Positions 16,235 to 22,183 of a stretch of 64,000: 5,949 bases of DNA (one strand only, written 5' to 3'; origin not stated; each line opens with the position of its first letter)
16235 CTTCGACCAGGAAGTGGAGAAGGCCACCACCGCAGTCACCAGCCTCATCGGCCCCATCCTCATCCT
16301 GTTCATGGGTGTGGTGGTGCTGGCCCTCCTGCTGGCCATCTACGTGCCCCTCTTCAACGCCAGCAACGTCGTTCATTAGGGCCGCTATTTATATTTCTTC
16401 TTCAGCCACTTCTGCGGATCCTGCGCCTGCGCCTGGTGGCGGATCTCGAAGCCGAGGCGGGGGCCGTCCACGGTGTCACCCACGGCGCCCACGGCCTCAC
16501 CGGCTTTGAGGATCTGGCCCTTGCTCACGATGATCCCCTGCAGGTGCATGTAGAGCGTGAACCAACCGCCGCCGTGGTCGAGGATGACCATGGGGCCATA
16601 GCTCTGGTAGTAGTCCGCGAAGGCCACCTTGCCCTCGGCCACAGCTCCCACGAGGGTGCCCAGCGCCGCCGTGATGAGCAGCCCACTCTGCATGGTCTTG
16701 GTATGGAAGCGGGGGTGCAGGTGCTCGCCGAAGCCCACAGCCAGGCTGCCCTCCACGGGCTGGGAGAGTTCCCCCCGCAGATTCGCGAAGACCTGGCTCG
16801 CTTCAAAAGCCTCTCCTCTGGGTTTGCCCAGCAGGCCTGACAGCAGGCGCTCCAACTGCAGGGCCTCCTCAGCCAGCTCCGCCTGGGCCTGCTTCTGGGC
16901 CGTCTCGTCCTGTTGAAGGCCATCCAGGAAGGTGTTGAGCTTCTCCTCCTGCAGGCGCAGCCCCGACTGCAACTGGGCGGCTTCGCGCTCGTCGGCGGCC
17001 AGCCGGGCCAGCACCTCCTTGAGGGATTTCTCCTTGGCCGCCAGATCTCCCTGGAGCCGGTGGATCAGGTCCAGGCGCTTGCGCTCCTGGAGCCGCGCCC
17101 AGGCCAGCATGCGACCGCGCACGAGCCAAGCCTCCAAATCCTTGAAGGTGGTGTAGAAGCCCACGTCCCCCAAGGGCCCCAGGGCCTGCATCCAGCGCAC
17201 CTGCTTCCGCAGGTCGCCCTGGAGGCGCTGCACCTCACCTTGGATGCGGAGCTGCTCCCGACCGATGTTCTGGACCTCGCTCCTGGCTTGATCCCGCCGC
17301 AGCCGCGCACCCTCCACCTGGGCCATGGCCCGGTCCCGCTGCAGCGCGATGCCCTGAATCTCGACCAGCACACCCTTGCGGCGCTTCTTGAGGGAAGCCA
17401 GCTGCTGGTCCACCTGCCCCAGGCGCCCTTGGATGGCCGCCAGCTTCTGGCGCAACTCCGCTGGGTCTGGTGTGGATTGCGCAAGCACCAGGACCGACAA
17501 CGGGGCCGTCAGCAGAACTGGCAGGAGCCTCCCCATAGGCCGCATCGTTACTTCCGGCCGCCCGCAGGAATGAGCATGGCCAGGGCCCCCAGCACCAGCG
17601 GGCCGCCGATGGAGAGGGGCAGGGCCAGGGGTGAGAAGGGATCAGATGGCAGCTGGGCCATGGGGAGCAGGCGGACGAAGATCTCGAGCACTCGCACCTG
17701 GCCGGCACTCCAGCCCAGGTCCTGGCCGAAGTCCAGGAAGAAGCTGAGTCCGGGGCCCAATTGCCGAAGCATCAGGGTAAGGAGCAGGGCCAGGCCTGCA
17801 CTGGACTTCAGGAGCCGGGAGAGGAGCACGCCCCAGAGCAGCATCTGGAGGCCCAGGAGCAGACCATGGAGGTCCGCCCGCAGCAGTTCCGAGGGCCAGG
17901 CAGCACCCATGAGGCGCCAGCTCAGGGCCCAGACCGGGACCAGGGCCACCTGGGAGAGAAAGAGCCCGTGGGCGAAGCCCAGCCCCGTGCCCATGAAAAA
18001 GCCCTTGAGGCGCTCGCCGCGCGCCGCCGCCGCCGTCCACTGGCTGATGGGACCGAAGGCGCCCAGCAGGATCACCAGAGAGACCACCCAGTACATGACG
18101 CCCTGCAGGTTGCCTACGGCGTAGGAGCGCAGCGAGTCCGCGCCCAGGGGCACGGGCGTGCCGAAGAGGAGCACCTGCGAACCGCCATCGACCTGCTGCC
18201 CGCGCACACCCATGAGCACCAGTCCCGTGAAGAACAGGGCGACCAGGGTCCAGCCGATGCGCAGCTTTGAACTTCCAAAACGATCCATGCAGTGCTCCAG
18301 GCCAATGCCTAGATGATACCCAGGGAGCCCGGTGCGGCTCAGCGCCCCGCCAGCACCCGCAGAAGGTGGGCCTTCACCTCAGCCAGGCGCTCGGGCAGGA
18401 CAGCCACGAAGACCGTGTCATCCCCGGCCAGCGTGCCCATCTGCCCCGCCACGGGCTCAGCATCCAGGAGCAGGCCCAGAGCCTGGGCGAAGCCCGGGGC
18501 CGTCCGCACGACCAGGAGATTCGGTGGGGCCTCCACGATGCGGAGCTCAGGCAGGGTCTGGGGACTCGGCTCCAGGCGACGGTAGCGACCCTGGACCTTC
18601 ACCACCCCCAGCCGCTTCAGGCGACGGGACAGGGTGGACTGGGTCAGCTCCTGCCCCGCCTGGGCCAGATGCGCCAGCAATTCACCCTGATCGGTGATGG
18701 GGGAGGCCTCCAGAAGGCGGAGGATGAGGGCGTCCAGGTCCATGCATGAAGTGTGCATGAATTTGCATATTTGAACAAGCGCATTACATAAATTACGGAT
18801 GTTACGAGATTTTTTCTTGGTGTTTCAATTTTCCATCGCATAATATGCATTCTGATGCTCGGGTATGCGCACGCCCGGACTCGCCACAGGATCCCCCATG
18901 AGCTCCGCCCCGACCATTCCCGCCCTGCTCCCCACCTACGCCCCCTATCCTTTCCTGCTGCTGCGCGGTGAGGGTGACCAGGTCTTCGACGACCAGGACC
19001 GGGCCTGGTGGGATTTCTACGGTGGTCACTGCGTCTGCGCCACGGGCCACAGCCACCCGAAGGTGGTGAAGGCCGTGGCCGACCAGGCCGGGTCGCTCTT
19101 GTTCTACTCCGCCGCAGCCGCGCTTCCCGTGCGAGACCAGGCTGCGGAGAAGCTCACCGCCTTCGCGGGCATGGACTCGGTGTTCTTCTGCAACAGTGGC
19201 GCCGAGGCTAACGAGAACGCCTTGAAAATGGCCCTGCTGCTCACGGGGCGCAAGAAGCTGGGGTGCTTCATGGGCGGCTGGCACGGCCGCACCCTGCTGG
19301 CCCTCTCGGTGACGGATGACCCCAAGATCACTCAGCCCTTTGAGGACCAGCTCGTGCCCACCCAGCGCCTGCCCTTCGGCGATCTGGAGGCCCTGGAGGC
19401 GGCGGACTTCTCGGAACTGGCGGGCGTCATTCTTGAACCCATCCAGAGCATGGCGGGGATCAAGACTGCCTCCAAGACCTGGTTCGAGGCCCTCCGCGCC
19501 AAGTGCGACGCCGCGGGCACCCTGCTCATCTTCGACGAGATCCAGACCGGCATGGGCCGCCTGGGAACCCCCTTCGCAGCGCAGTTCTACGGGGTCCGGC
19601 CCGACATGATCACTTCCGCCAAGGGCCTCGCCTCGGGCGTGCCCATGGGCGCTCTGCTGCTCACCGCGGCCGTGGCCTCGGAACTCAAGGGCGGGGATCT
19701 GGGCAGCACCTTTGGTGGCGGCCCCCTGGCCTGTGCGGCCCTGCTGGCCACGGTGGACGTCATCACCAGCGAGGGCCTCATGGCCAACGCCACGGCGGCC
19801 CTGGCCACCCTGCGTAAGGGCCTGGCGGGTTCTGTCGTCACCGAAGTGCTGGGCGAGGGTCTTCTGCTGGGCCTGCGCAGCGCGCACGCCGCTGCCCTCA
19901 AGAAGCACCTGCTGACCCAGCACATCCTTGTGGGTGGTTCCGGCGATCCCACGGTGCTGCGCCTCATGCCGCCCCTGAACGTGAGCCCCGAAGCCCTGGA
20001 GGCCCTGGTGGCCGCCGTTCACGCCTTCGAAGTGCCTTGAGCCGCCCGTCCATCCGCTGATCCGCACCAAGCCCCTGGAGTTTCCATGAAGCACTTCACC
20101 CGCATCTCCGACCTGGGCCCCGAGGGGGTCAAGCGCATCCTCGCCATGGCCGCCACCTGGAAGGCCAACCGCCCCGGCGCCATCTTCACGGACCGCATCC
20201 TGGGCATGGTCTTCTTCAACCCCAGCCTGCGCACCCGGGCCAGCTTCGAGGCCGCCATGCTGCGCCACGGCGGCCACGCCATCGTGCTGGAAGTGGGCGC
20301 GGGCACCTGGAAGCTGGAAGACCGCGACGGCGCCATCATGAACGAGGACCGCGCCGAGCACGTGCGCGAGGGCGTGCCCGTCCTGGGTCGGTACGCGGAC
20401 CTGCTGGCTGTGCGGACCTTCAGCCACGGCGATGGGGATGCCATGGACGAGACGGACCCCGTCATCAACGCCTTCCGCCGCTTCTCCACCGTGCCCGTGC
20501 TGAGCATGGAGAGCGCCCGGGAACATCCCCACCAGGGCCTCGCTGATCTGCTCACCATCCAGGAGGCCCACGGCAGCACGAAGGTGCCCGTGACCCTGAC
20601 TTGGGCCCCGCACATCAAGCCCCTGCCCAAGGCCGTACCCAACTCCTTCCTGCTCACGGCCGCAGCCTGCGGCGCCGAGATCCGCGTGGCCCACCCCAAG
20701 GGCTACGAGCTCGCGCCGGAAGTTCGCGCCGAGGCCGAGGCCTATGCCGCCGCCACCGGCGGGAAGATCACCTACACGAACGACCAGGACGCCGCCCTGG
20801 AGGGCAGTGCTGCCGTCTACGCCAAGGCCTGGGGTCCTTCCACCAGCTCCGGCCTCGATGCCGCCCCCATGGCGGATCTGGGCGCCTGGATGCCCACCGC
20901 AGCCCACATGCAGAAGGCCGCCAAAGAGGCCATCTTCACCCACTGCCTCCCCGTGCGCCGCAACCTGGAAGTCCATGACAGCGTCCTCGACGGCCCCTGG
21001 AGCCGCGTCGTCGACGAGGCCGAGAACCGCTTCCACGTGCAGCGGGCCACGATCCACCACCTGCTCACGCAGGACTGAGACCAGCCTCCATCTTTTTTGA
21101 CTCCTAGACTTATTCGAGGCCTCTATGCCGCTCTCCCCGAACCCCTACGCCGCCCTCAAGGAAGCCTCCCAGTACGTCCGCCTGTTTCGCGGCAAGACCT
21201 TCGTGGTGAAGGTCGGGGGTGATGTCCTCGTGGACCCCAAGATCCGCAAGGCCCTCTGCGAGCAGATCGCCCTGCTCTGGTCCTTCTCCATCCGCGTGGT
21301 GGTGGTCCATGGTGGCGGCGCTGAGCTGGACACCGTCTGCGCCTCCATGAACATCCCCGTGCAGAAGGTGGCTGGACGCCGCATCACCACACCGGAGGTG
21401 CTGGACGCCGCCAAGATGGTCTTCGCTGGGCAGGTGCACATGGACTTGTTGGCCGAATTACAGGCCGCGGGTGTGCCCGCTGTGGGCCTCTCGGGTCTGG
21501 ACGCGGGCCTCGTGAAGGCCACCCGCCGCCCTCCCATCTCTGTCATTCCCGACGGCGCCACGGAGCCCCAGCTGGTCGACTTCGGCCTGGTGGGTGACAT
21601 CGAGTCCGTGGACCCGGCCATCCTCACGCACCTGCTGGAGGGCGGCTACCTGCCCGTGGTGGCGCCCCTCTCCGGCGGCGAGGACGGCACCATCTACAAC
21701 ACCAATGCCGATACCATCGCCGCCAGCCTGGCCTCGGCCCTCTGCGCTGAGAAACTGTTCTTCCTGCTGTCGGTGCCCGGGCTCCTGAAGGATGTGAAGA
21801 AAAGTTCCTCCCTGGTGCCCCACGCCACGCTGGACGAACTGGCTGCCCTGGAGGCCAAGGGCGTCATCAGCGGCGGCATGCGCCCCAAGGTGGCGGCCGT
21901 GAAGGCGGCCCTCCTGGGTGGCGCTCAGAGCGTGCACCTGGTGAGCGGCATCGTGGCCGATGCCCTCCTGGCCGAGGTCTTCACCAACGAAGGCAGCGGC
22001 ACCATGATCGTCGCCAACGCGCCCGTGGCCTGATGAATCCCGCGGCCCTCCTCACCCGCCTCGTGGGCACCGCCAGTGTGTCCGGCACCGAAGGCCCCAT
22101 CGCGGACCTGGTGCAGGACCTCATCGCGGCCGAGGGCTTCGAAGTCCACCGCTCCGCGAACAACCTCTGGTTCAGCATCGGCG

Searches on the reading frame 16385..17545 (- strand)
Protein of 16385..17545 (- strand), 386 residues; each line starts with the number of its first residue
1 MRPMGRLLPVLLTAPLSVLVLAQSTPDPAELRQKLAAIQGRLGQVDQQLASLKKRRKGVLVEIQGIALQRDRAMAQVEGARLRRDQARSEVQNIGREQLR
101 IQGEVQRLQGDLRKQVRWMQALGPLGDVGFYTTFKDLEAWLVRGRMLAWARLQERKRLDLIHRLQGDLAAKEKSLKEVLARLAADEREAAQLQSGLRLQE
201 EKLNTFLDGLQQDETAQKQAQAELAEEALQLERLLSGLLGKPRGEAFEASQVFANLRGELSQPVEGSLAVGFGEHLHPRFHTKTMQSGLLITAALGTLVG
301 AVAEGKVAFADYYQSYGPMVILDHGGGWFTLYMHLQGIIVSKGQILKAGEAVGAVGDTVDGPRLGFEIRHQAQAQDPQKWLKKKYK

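Call 70: search_protein_families(library=pfam, proteins=[window:16385-17545:-], max_evalue=0.0001)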
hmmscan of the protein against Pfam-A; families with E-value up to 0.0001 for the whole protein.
window:16385-17545:- (386 aa): 1 family
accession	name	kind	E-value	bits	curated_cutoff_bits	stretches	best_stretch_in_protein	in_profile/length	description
PF01551.29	Peptidase_M23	-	9.8e-24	83.8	28.7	1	285-377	2-96/96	Peptidase family M23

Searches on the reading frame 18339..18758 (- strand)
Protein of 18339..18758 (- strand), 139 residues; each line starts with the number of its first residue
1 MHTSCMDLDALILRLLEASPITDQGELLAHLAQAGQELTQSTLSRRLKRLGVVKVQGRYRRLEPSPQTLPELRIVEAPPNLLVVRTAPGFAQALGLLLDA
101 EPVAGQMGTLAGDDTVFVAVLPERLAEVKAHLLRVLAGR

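Call 3: search_protein_families(library=pfam, proteins=[window:18339-18758:-], max_evalue=0.01)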
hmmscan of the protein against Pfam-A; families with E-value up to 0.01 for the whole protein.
window:18339-18758:- (139 aa): 2 families
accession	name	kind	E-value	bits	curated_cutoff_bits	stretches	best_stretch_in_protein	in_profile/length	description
PF02863.23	Arg_repressor_C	-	9e-13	48.3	25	1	79-126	12-59/68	Arginine repressor, C-terminal domain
PF01316.27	Arg_repressor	-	1.1e-11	44.8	27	1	9-56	7-54/70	Arginine repressor, DNA binding domain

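Call 4: search_protein_families(library=ncbifam, proteins=[window:18339-18758:-], max_evalue=0.01)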
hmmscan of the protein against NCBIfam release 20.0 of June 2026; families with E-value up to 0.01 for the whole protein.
window:18339-18758:- (139 aa): 5 families
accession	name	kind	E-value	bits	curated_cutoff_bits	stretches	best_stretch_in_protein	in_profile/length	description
TIGR01529.1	argR_whole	equivalog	7.5e-23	81.2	130.45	1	8-130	3-140/146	arginine repressor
NF002880.0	PRK03341.1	equivalog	5.4e-18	65.2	200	1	10-119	20-149/170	arginine repressor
NF003457.0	PRK05066.1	equivalog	1.4e-14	54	194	1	12-132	14-145/156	transcriptional regulator ArgR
NF003281.1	PRK04280.1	equivalog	1.5e-14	54.4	182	1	15-133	12-145/148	transcriptional regulator AhrC/ArgR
NF001680.0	PRK00441.1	equivalog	2.1e-14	53.9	184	1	10-133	7-145/150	arginine repressor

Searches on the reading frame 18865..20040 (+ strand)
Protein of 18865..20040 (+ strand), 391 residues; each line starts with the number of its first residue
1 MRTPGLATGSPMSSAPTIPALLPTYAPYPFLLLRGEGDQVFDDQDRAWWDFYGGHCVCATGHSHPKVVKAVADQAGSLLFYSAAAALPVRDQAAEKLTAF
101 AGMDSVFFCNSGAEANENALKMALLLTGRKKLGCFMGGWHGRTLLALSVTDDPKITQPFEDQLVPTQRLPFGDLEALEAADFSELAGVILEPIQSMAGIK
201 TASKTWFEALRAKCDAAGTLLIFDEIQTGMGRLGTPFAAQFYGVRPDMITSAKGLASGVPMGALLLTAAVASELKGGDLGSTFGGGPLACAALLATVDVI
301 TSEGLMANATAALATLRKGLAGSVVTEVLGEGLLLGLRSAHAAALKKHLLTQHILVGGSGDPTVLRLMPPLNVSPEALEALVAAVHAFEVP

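Call 3: search_protein_families(library=pfam, proteins=[window:18865-20040:+], max_evalue=0.01)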
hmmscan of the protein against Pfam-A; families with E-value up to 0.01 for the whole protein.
window:18865-20040:+ (391 aa): 2 families
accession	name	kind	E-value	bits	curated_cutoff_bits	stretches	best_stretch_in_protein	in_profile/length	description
PF00202.27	Aminotran_3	-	2.6e-86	290.3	30.5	1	28-385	9-399/403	Aminotransferase class-III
PF00155.27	Aminotran_1_2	-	0.00034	20.3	19.7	1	154-384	115-360/361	Aminotransferase class I and II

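Call 4: search_protein_families(library=ncbifam, proteins=[window:18865-20040:+], max_evalue=0.01)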
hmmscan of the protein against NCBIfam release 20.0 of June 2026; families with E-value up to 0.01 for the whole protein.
window:18865-20040:+ (391 aa): 69 families (the best 25 are shown)
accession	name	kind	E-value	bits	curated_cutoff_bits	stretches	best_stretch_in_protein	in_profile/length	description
TIGR00707.1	argD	subfamily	1.5e-98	330.1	410.05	1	21-386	2-377/381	acetylornithine/succinylornithine family transaminase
NF002874.0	PRK03244.1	equivalog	3.9e-94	315.7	457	1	21-386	18-389/399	acetylornithine transaminase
NF002325.0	PRK01278.1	subfamily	3.6e-92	309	372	1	18-385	3-382/395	acetylornithine transaminase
NF002797.0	PRK02936.1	equivalog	5.5e-86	288.7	496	1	20-385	3-373/385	acetylornithine transaminase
NF042418.1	LysJ_Th_th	equivalog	3.5e-79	266.5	700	1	26-387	16-383/386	[LysW]-aminoadipate semialdehyde transaminase LysJ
TIGR03246.1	arg_catab_astC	subfamily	1.2e-77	261.6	609.95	1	21-379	10-383/397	acetylornithine/succinylornithine family transaminase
NF003468.0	PRK05093.1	subfamily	1.4e-77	261.1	522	1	21-380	16-390/405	acetylornithine/succinyldiaminopimelate transaminase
NF009047.0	PRK12381.1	subfamily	1e-71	241.9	630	1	21-380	14-388/406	bifunctional succinylornithine transaminase/acetylornithine transaminase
NF045491.1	LysJ_Sulfobales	equivalog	2e-69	234.4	700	1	28-385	10-373/386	[LysW]-aminoadipate semialdehyde/glutamate semialdehyde transaminase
NF005993.0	PRK08117.1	subfamily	2.8e-69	233.8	574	2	183-383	206-421/433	aspartate aminotransferase family protein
NF004426.0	PRK05769.1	equivalog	5.9e-66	223.1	552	2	181-380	218-428/441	acetyl ornithine aminotransferase family protein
NF003273.0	PRK04260.1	equivalog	1.2e-65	221.6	616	1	33-383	16-369/376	acetylornithine transaminase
TIGR01885.1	Orn_aminotrans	equivalog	2.8e-65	220.6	378.4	1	24-384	15-396/402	ornithine--oxo-acid transaminase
NF003397.0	PRK04612.1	equivalog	7.7e-64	216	735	1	21-380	15-392/408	acetylornithine transaminase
NF008570.0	PRK11522.1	equivalog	2.1e-62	211.2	612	1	37-385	77-450/464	putrescine aminotransferase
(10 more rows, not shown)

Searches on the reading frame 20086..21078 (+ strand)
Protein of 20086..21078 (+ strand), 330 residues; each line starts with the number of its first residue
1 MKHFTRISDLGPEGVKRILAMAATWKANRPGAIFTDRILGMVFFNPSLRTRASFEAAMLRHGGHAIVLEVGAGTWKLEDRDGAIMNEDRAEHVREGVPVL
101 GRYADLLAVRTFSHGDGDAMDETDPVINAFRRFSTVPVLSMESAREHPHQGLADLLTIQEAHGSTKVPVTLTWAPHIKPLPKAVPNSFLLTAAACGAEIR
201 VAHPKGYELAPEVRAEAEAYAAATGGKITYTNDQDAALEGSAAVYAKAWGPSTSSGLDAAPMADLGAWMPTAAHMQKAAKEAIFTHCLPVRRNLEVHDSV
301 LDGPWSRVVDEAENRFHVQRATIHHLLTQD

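Call 3: search_protein_families(library=pfam, proteins=[window:20086-21078:+], max_evalue=0.01)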
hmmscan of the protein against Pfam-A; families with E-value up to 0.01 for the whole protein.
window:20086-21078:+ (330 aa): 2 families
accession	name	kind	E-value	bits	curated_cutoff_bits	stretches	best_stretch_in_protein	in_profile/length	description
PF02729.26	OTCace_N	-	7e-31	107.8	29.9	1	2-160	1-148/148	Aspartate/ornithine carbamoyltransferase, carbamoyl-P binding domain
PF00185.30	OTCace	-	8.8e-28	97.8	29.4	1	184-323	15-154/157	Aspartate/ornithine carbamoyltransferase, Asp/Orn binding domain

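Call 4: search_protein_families(library=ncbifam, proteins=[window:20086-21078:+], max_evalue=0.01)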
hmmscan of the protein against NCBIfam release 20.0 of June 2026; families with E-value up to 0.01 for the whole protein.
window:20086-21078:+ (330 aa): 16 families
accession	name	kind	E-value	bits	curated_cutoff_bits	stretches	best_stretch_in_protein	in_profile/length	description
NF003384.0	PRK04523.1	equivalog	8.2e-117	390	288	1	1-329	3-335/336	N-acetylornithine carbamoyltransferase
NF001986.0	PRK00779.1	subfamily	5.1e-59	199.9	306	1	1-328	5-305/307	ornithine carbamoyltransferase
TIGR00658.1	orni_carb_tr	equivalog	6.8e-51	173.2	280.85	1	2-327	1-303/304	ornithine carbamoyltransferase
NF011380.0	PRK14805.1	equivalog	1.4e-43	149.1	421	1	1-328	1-301/302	ornithine carbamoyltransferase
TIGR04384.1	putr_carbamoyl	exception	6.6e-39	133.9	500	1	15-328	13-308/330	putrescine carbamoyltransferase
NF003286.0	PRK04284.1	subfamily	5.2e-25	88.2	515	1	2-322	7-325/332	ornithine carbamoyltransferase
NF009213.0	PRK12562.1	subfamily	1.2e-23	84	559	1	2-323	7-328/334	ornithine carbamoyltransferase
TIGR00670.1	asp_carb_tr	equivalog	3.5e-20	72.3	236.95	1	2-327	1-303/304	aspartate carbamoyltransferase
NF002032.1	PRK00856.1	equivalog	1.7e-19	70.1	263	1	2-326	1-296/297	aspartate carbamoyltransferase catalytic subunit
NF005538.0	PRK07200.1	equivalog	7.9e-19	67.9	453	1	12-252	32-275/396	knotted carbamoyltransferase YgeW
TIGR03316.1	ygeW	equivalog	1.7e-18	66.7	500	1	31-253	52-273/391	knotted carbamoyltransferase YgeW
NF011379.0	PRK14804.1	equivalog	8.5e-17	61.2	373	2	2-81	7-88/311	ornithine carbamoyltransferase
NF002470.0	PRK01713.1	equivalog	1.7e-14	54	545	1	39-295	49-282/334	ornithine carbamoyltransferase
NF006046.0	PRK08192.1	equivalog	5.6e-09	35.7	512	1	8-160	13-149/339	aspartate carbamoyltransferase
NF008853.0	PRK11891.1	equivalog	7.6e-08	31.4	560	1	33-161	124-232/430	aspartate carbamoyltransferase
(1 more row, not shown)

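Call 30: search_solved_structures(query=window:20086-21078:+, max_evalue=1e-20, show_alignments=4)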
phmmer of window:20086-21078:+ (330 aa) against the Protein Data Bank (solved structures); distinct sequences matched with E-value up to 1e-20: 27.
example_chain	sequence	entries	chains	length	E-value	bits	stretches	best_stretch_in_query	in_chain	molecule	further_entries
3l02_A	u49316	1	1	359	2.4e-62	214.4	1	1-327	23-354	N-acetylornithine carbamoyltransferase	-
3m5c_A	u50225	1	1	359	3.3e-62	214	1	1-327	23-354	N-acetylornithine carbamoyltransferase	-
3l05_A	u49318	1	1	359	6.3e-62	213.1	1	1-327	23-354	N-acetylornithine carbamoyltransferase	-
3l06_A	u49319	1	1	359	8.7e-62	212.6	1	1-327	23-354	N-acetylornithine carbamoyltransferase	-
3kzc_A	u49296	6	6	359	1.2e-61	212.2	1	1-327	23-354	N-acetylornithine carbamoyltransferase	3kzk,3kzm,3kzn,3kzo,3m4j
3l04_A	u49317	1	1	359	1.2e-61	212.2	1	1-327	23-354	N-acetylornithine carbamoyltransferase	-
3m5d_A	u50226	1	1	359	1.6e-61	211.7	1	1-327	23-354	N-acetylornithine carbamoyltransferase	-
3m4n_A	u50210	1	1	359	2.3e-61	211.2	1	1-327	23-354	N-acetylornithine carbamoyltransferase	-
1js1_X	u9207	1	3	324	3.8e-61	210.5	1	1-318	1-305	Transcarbamylase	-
2g7m_X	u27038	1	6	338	2.8e-60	207.7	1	1-318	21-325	putative ornithine carbamoyltransferase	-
2fg6_X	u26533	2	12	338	2.8e-60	207.7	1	1-318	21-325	putative ornithine carbamoyltransferase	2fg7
3gd5_A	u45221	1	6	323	5.2e-37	131.2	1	7-326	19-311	Ornithine carbamoyltransferase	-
2i6u_A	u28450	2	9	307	2.6e-35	125.6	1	2-327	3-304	Ornithine carbamoyltransferase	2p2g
7nnf_A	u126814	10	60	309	2.7e-35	125.6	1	2-327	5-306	Ornithine carbamoyltransferase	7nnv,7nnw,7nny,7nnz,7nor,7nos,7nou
1a1s_A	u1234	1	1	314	1.1e-33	120.2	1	23-323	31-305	ORNITHINE CARBAMOYLTRANSFERASE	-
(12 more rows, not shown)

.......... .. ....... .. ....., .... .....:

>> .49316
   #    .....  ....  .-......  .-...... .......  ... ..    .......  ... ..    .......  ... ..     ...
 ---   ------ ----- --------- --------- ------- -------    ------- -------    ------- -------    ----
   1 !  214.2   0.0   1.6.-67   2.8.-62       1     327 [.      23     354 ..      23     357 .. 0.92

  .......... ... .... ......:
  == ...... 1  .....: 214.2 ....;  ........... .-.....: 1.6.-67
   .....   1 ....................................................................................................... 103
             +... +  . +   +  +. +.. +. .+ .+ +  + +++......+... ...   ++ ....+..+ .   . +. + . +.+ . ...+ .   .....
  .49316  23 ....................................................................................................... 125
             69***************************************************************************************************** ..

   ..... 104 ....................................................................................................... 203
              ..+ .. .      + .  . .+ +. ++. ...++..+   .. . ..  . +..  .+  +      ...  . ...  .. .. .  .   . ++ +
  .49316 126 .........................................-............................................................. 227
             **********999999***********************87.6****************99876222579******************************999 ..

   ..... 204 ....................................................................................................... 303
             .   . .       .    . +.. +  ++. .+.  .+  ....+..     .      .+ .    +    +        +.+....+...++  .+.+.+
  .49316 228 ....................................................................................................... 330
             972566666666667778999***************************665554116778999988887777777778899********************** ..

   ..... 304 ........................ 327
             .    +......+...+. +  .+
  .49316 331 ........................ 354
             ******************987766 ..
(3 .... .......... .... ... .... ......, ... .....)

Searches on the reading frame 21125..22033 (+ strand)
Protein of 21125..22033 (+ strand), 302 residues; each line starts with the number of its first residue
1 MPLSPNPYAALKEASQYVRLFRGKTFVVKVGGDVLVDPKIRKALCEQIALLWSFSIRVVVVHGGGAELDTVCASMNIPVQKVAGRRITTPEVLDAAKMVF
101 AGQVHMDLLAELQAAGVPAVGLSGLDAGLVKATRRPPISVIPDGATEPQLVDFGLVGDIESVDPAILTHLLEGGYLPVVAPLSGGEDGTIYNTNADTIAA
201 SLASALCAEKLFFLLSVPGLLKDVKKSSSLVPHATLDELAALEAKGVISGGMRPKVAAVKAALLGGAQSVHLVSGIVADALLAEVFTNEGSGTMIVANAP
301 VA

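Call 3: search_protein_families(library=pfam, proteins=[window:21125-22033:+], max_evalue=0.01)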
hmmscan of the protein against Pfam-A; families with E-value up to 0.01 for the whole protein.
window:21125-22033:+ (302 aa): 1 family
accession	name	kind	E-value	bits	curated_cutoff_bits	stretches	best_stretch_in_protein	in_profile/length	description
PF00696.33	AA_kinase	-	1.5e-43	149.7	24.9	1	24-274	1-234/234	Amino acid kinase family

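Call 4: search_protein_families(library=ncbifam, proteins=[window:21125-22033:+], max_evalue=0.01)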
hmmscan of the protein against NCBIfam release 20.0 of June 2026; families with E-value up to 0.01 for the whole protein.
window:21125-22033:+ (302 aa): 13 families
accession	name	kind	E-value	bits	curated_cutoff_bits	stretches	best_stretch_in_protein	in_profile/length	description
TIGR00761.1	argB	equivalog_domain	1e-63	215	151.3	1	25-271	1-230/231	acetylglutamate kinase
NF010659.0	PRK14058.1-1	equivalog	1e-44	152.7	223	1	26-295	2-266/267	[LysW]-aminoadipate kinase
NF010661.0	PRK14058.1-3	equivalog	2e-39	135.4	251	1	25-298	2-273/283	acetylglutamate/acetylaminoadipate kinase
NF003641.0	PRK05279.1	equivalog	1.9e-38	132.5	344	1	10-298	12-292/441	amino-acid N-acetyltransferase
TIGR01890.1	N-Ac-Glu-synth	equivalog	7.7e-35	120.7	202.85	1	10-298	4-280/429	amino-acid N-acetyltransferase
NF003387.0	PRK04531.1-2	equivalog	1.2e-33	116.2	426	1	22-295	35-286/441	acetylglutamate kinase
NF010662.0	PRK14058.1-4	equivalog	2e-29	102.6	194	1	26-296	2-262/264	[LysW]-aminoadipate/[LysW]-glutamate kinase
NF003386.0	PRK04531.1-1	equivalog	2.6e-23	82.7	417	1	9-295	23-291/442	acetylglutamate kinase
NF010660.0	PRK14058.1-2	equivalog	2.9e-14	53.5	241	1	27-270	3-237/249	[LysW]-aminoadipate/[LysW]-glutamate kinase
NF040647.1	IPPK_Arch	equivalog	2.1e-07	30.4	120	1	159-295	116-259/259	isopentenyl phosphate kinase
TIGR01027.1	proB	equivalog_domain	0.00035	19.8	186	1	195-298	145-254/363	glutamate 5-kinase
NF009008.0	PRK12354.1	subfamily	0.00071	18.8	361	1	173-264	183-272/308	carbamate kinase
TIGR01092.1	P5CS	equivalog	0.0073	14.6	796.75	1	192-300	166-278/715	delta l-pyrroline-5-carboxylate synthetase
